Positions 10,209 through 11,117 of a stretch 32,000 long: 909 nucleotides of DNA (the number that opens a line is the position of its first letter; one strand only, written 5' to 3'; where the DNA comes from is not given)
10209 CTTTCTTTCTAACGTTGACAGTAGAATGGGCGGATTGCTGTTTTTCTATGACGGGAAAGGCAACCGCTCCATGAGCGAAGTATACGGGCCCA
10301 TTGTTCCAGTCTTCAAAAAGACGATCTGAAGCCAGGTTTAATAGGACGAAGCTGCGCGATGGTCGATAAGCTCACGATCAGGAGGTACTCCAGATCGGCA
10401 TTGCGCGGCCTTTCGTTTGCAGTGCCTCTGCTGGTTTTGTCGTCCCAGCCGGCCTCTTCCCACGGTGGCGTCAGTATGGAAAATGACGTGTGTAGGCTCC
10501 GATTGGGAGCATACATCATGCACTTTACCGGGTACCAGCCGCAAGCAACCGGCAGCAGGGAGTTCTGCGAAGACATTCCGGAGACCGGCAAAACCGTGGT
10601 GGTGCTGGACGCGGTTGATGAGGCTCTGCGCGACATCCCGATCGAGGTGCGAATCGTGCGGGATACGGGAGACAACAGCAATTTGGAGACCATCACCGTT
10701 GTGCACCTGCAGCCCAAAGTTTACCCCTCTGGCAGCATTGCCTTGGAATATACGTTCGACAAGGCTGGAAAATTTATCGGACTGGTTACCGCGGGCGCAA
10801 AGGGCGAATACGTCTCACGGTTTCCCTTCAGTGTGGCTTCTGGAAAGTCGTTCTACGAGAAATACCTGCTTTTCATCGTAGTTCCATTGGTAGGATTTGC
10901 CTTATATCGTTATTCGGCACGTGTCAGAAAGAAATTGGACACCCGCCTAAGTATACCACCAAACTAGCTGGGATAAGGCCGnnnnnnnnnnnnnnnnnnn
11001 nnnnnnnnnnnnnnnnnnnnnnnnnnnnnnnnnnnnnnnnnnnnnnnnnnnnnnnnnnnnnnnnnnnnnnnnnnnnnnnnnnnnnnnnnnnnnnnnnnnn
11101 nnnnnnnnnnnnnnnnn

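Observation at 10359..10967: Fourth operon gene: signal peptide, predicted N-terminal histidine, Cys/Met/His cluster, beta-sandwich-like domain and a C-terminal TM anchor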

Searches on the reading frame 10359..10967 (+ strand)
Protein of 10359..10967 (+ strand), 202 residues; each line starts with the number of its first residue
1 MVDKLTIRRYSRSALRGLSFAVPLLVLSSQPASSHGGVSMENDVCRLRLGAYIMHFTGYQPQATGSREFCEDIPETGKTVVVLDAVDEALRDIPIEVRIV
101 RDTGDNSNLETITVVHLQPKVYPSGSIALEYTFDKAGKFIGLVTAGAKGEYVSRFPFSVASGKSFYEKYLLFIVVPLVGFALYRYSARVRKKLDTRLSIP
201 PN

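Call 3: search_protein_families(library=pfam, proteins=[window:10359-10967:+], max_evalue=1)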
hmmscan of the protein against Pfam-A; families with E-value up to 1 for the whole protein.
window:10359-10967:+ (202 aa): 1 family
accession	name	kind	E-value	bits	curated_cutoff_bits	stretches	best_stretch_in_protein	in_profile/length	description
PF17636.7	UL21a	-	0.034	14.6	27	1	56-117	33-93/123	Viral Unique Long protein 21a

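Call 4: search_protein_families(library=ncbifam, proteins=[window:10359-10967:+], max_evalue=1)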
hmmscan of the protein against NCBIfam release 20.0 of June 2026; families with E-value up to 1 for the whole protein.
window:10359-10967:+ (202 aa): 0 families

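Call 5: find_homologous_proteins(query=window:10359-10967:+, max_evalue=0.001)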
Query window:10359-10967:+ (202 aa): 564 proteins with E <= 0.001 among 1036 candidates; the best 120 are listed.
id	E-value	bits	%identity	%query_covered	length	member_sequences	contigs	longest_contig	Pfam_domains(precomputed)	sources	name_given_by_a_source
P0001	3.6e-127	439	100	100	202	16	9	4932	-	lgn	-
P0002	1.2e-110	385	87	100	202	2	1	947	-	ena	-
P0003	2.0e-99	349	75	100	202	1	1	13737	-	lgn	-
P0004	3.3e-99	348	83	100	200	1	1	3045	-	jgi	jgi:hypothetical protein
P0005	4.1e-95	335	83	89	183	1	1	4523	-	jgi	jgi:hypothetical protein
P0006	1.7e-90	320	99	74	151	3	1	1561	-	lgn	-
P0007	3.9e-74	266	65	85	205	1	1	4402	-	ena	-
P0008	1.5e-72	261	61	95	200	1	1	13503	-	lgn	-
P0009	4.1e-72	260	57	100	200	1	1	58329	-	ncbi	-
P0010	6.0e-72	259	61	86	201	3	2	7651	-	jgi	-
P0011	3.5e-71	257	68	82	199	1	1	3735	-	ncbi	-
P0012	8.0e-71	256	63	92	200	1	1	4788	-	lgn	-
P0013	8.7e-71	255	60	97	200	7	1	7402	-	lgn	-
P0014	1.6e-70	255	65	86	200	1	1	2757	-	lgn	-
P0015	3.2e-70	254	77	74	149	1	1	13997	-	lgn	-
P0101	2.3e-52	195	53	89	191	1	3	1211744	-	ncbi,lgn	ncbi:MAG: hypothetical protein NTAFB09_24970 [Nitrosospira sp.]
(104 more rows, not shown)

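Call 6: search_solved_structures(query=window:10359-10967:+, max_evalue=10, show_alignments=3)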
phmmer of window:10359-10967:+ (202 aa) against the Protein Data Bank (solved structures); distinct sequences matched with E-value up to 10: 1.
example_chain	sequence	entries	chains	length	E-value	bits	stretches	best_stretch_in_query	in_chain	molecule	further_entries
6cpd_A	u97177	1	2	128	3e-19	72.6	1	43-157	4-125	PmoD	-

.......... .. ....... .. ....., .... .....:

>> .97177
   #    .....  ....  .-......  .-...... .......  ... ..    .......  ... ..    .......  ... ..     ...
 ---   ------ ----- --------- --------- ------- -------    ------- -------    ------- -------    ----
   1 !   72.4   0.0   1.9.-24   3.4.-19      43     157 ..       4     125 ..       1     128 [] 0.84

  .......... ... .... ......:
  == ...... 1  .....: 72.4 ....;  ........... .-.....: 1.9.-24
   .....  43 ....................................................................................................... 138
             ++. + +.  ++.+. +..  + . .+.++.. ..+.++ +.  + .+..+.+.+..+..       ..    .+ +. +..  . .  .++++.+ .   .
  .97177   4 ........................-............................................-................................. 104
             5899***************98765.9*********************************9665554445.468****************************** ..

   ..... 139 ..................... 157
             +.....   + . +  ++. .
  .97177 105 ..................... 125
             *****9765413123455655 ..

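Call 7: find_encoding_contigs(protein=P0101, flank=8000, max_places=3)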
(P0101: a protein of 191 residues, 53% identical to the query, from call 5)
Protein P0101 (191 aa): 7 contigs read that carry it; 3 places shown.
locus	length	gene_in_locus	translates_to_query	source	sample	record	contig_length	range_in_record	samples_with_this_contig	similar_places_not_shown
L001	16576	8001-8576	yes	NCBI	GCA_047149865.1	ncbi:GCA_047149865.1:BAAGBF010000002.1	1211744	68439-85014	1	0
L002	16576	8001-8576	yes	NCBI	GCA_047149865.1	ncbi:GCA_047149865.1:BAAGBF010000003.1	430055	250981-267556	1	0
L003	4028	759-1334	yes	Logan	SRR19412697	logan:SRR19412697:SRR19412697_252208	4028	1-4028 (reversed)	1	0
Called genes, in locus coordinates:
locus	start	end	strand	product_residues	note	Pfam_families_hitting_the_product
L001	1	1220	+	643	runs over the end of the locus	PF00890:FAD_binding_2 (faint), PF01134:GIDA, PF12831:FAD_oxidored, PF21680:GIDA_C_1st, PF13932:SAM_GIDA_C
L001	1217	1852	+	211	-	PF08242:Methyltransf_12 (faint), PF13649:Methyltransf_25 (faint), PF02527:GidB, PF13847:Methyltransf_31 (weak)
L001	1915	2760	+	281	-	PF00142:Fer4_NifH (weak), PF01656:CbiA, PF02374:ArsA_ATPase (weak), PF06564:CBP_BcsQ, PF09140:MipZ (faint), PF10609:ParA, PF13614:AAA_31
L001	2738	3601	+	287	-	PF02195:ParB_N, PF17762:HTH_ParB, PF23552:ParB_C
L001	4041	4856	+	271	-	PF04896:AmoC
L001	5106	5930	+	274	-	PF02461:AMO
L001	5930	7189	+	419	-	PF04744:Monooxygenase_B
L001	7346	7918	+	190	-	-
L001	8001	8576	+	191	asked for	-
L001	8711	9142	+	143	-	PF04234:CopC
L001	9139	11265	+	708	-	PF05425:CopD, PF00034:Cytochrom_C, PF13442:Cytochrome_CBB3, PF00578:AhpC-TSA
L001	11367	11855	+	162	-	-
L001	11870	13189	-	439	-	PF07690:MFS_1, PF11700:ATG22 (weak), PF12832:MFS_1_like (weak), PF11700:ATG22, PF13347:MFS_2, PF07690:MFS_1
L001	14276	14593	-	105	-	-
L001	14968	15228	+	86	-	-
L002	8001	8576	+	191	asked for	-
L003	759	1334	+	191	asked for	-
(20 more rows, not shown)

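Call 22: find_related_loci(query=A1, collection=genome_contigs, flank=8000)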
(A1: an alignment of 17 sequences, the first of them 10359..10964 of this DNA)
Query A1 (202 aa) in genome_contigs; peptide patterns used: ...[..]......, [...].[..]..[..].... (x = any residue, [..] = any of these).
497 stretches matched a pattern; 479 encode a relative of the query (tblastn E <= 1e-3); the best 80 are kept; 79 distinct loci.
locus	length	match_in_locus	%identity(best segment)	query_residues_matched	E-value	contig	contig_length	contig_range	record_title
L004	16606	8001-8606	99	1-202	6e-133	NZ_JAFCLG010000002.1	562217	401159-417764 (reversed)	Bradyrhizobium manausense strain SZCCT0118 NODE_2, whole genome shotgun sequence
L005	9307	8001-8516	60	24-193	2e-71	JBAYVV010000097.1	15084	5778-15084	MAG: Sterolibacterium sp. isolate SO_2016_LW3_68 scaffold05624_LW162_2016, whole genome shotgun sequence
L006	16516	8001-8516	58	19-190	1e-69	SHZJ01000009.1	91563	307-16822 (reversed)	MAG: Gammaproteobacteria bacterium isolate Baikal-deep-G146 BACOMB-C672, whole genome shotgun sequence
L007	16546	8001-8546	56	9-192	2e-67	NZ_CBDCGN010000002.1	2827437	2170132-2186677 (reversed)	MAG: Panacagrimonas sp. isolate 3b64437c-ac86-4a82-997b-2364ac0c834f contig_2, whole genome shotgun sequence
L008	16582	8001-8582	55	2-192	3e-67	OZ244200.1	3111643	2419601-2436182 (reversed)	MAG: Nevskiaceae bacterium isolate a30037f1-2f2d-460e-b8a4-1e6901c61d5d genome assembly, chromosome: 1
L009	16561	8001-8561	57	11-192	3e-67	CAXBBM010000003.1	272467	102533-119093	MAG TPA_asm: uncultured Polycyclovorans sp. isolate ERR2762111_concoct_9 genome assembly, contig: ERZ3422204.90, whole g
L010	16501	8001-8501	56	24-190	3e-67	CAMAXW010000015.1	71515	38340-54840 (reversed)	MAG: Klebsiella pneumoniae isolate MH-08apr19-131 genome assembly, contig: MH-08apr19-C770, whole genome shotgun sequenc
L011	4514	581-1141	56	11-192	9e-67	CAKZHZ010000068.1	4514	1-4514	MAG TPA_asm: uncultured Polycyclovorans sp. isolate SRR6145088_bin.25_CONCOCT_v1.1_MAG genome assembly, contig: ERZ10233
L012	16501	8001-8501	60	27-192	6e-65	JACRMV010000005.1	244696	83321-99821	MAG: Rhodocyclales bacterium isolate NC_groundwater_1916_Pr3_S2p5_61_40 SR2-18-S2p5_coassembly_scaffold_209027, whole ge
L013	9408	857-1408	52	10-193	7e-65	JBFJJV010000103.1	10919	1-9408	MAG: Panacagrimonas sp. isolate Mix_sand17.2022.03.D.34 k141_31068_length_10919_cov_18.3033, whole genome shotgun sequen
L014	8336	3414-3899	58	32-193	6e-65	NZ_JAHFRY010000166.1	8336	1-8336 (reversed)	MAG: Nevskia sp. isolate nzgw585 NODE_7224_length_8337_cov_3.526655, whole genome shotgun sequence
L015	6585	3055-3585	56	15-192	2e-64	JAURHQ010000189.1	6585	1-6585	MAG: Gammaproteobacteria bacterium isolate SFB_657D_100_21 NODE_189_length_6585_cov_3.188691, whole genome shotgun seque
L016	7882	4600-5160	54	1-187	9e-64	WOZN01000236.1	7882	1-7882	MAG: Acidovorax sp. isolate WOFB25 NODE_3890_length_7882_cov_7.078702, whole genome shotgun sequence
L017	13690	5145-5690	56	1-187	1e-63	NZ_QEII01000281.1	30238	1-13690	Rhodoferax ferrireducens isolate OTU1 NODE_7130499_length_30238_cov_42.5582, whole genome shotgun sequence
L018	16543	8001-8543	56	10-192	1e-62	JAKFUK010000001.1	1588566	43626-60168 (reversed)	MAG: Nevskia sp. isolate D1_Bin_22 D1_0000001, whole genome shotgun sequence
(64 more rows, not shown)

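Call 42: predict_structure(alignment_id=A2)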
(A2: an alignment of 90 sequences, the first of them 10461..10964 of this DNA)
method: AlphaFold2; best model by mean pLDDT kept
length: 168 residues; sequences in the alignment: 90
mean_pLDDT: 85.6   pTM: 0.68
mean pLDDT of the five models: 85.6, 84.1, 83.9, 83.8, 82.7
residues with pLDDT >= 90: 94; 70-90: 48; 50-70: 25; < 50: 1
segments of 3 or more residues with pLDDT < 50: none
pLDDT, mean of each block of 10 residues (from residue 1): 59 92 85 77 92 96 92 81 95 94 93 93 82 77 94 86 64
secondary structure, 60 per line:
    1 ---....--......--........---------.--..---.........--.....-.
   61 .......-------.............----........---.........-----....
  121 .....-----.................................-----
elements in order: E4-7 E10-15 E18-25 E43-51 H54-58 E60-67 H75-78 E79-87 E92-99 E103-111 E117-125 H131-163

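Call 46: fold_search(model_id=the predicted structure, library=pdb)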
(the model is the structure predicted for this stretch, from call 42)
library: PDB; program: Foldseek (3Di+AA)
matches with E <= 10: 1963; with E <= 0.001: 9
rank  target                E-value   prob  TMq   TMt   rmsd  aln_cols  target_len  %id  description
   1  6cpd_B                1.2e-12  1.00  0.64  0.84   2.6       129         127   34  Crystal structure of PmoD soluble domain from Methylocystis sp. ATCC 49242 (Rockwell) (released 2018-10-31)
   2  6cpd_A                1.5e-12  1.00  0.61  0.80   2.6       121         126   34  Crystal structure of PmoD soluble domain from Methylocystis sp. ATCC 49242 (Rockwell) (released 2018-10-31)
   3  6oe6_B                2.2e-04  1.00  0.47  0.68   4.7       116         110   12  Structure of a Uncharacterized protein from Leptospira interrogans serogroup Icterohaemorrhagiae serovar Copenhageni ( (released 2019-04-17)
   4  6oe6_A                2.9e-04  1.00  0.47  0.60   4.8       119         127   12  Structure of a Uncharacterized protein from Leptospira interrogans serogroup Icterohaemorrhagiae serovar Copenhageni ( (released 2019-04-17)
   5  9p25                  6.8e-04  1.00  0.40  0.19   5.6       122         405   16  Crystal structure of GH158(Pro) at 0.89 angstrom resolution (released 2026-03-11)
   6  8iqs_H                7.6e-04  1.00  0.38  0.38  15.9       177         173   11  Crystal structure of Anti-PEG antibody M11 Fv-clasp fragment with PEG (co-crystallization with PEG3350) (released 2024-03-20)
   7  9p2f_A                8.0e-04  1.00  0.40  0.19   5.6       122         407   16  Crystal structure of GH158(Pro) soaked with mixed linkage (G4G3G) oligosaccharide at 1.15 angstrom resolution (released 2026-03-11)
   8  9p26                  8.9e-04  1.00  0.38  0.19   5.7       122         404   17  Crystal structure of GH158(Pro) at 1.40 angstrom resolution (released 2026-03-11)
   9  6pal_B                9.4e-04  1.00  0.33  0.16   5.4        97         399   12  Bacteroides uniformis endo-laminarinase BuGH158 from the beta(1,3)-glucan utilization locus (released 2020-04-01)
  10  3qzb                  1.2e-03  1.00  0.36  0.43   5.0       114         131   16  Crystal structure of a putative superoxide reductase (TM0658) from THERMOTOGA MARITIMA at 1.10 A resolution (released 2011-03-30)
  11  3n6y_B                1.5e-03  1.00  0.40  0.51   6.1       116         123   10  Crystal structure of an immunoglobulin-like protein (PA1606) from PSEUDOMONAS AERUGINOSA at 1.50 A resolution (released 2010-07-21)
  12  9oro_A                1.6e-03  1.00  0.38  0.18   5.6       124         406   13  Crystal structure of GH158(Pro) soaked with laminaritetraose at 1.31 angstrom resolution (released 2026-03-11)
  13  6pal_A                1.8e-03  1.00  0.36  0.18   6.4       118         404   14  Bacteroides uniformis endo-laminarinase BuGH158 from the beta(1,3)-glucan utilization locus (released 2020-04-01)
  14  9vx3_A                1.9e-03  1.00  0.38  0.38  16.8       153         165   13  Crystal structure of the peptide-bound form of HisMab-1 Fv-clasp (released 2025-12-17)
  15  8j9f_A                2.0e-03  0.99  0.27  0.09   8.2       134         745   14  Structure of STG-hydrolyzing beta-glucosidase 1 (PSTG1) (released 2024-04-10)
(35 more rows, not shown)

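Call 48: search_protein_representatives(protein=window:10359-10964:+)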
Query: 202 residues. Proteins with E-value up to 0.001 (for the whole library): 644; up to 1e-10: 399; up to 1e-30: 52. The best 150 are listed.
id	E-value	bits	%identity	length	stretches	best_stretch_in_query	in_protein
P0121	6.6e-54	198.7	52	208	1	7-193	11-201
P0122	2.0e-50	187.4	48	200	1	7-190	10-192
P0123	3.1e-50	186.7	55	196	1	26-178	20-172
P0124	2.7e-48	180.4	62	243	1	44-172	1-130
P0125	2.7e-47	177.2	49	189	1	18-181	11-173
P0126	3.6e-45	170.2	54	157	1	26-159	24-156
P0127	1.1e-43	165.3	58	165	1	29-149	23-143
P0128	1.3e-43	165.1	57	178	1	12-145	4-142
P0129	1.5e-43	165.0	53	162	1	40-193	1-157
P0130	1.6e-43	164.9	50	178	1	31-193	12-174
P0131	6.5e-42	159.6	51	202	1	23-166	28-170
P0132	8.9e-42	159.2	58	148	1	54-188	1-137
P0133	2.6e-41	157.7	53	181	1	18-150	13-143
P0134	4.3e-41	156.9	44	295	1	16-193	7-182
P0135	7.4e-40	152.9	45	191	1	31-196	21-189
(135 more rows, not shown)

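Call 58: list_cluster_members(proteins=[window:10359-10964:+])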
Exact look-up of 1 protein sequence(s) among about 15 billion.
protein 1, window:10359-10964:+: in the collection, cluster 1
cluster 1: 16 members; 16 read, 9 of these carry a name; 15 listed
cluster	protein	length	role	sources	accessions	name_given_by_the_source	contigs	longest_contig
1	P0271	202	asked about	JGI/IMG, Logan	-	hypothetical protein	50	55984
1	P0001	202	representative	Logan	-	-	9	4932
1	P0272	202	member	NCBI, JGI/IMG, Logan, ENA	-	hypothetical protein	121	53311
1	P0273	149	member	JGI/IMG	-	hypothetical protein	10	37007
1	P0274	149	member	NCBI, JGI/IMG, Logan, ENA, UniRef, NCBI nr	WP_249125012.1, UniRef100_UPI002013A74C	hypothetical protein [Bradyrhizobium manausense] | hypothetical protein | hypothetical protein n=1 Tax=Bradyrhizobium manausense TaxID=989370 RepID=UPI002013A74C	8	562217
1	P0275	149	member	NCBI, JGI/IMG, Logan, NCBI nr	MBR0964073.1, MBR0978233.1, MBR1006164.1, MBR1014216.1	hypothetical protein JQ554_08585 [Bradyrhizobium diazoefficiens] | hypothetical protein | hypothetical protein [Bradyrhizobium diazoefficiens]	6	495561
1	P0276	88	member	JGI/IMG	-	hypothetical protein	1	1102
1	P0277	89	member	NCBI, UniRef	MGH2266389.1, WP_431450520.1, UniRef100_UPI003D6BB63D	hypothetical protein ACQ1Z3_14945, partial [Enterococcus faecalis] | hypothetical protein n=1 Tax=Enterococcus faecalis TaxID=1351 RepID=UPI003D6BB63D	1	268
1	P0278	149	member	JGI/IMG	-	hypothetical protein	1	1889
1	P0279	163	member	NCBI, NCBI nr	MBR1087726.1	hypothetical protein JQ621_09600 [Bradyrhizobium manausense] | hypothetical protein [Bradyrhizobium manausense]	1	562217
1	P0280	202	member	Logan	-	-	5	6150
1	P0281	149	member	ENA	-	-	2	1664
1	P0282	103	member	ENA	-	-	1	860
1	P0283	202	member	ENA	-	-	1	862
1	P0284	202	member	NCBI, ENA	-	-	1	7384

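Call 59: find_encoding_contigs(protein=P0003, flank=6000, max_places=2)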
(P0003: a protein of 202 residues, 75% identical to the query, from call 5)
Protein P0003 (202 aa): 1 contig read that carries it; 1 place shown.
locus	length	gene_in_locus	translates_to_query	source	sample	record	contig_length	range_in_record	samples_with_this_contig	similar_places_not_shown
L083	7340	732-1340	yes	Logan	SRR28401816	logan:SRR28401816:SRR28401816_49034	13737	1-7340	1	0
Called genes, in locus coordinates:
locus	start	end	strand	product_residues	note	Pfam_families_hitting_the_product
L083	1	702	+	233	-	?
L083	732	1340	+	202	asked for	-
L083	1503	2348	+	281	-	-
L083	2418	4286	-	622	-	PF05425:CopD, PF00034:Cytochrom_C, PF13442:Cytochrome_CBB3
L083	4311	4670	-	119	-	PF04234:CopC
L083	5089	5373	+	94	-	PF14026:SCO4226-like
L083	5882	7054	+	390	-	PF08495:FIST, PF10442:FIST_C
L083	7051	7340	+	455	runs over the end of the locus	PF00512:HisKA, PF02518:HATPase_c, PF00072:Response_reg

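Call 60: find_encoding_contigs(protein=P0004, flank=3000, max_places=2)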
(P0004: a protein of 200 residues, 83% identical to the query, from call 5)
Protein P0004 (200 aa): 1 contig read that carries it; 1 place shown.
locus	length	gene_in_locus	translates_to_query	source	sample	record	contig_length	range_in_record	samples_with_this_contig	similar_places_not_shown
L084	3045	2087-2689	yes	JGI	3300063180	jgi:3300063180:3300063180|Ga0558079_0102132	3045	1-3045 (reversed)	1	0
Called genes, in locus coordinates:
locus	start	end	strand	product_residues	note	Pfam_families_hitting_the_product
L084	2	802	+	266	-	?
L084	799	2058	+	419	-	PF04744:Monooxygenase_B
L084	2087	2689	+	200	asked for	-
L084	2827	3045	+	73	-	?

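Call 61: find_encoding_contigs(protein=P0002, flank=3000, max_places=2)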
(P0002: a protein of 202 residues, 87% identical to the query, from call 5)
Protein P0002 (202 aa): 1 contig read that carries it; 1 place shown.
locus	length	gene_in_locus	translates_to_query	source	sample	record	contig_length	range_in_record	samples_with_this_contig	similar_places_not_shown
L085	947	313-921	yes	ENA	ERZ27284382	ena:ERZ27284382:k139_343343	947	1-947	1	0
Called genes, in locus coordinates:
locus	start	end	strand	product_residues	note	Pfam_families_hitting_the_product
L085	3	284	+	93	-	?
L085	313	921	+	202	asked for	-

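Call 65: search_solved_structures(query=A2, max_evalue=1, show_alignments=1)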
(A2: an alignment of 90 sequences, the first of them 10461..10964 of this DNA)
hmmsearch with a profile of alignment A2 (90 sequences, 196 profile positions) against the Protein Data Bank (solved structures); distinct sequences matched with E-value up to 1: 1.
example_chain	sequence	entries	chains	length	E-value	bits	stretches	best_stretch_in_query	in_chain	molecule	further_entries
6cpd_A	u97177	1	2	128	2.4e-30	108.5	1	38-155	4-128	PmoD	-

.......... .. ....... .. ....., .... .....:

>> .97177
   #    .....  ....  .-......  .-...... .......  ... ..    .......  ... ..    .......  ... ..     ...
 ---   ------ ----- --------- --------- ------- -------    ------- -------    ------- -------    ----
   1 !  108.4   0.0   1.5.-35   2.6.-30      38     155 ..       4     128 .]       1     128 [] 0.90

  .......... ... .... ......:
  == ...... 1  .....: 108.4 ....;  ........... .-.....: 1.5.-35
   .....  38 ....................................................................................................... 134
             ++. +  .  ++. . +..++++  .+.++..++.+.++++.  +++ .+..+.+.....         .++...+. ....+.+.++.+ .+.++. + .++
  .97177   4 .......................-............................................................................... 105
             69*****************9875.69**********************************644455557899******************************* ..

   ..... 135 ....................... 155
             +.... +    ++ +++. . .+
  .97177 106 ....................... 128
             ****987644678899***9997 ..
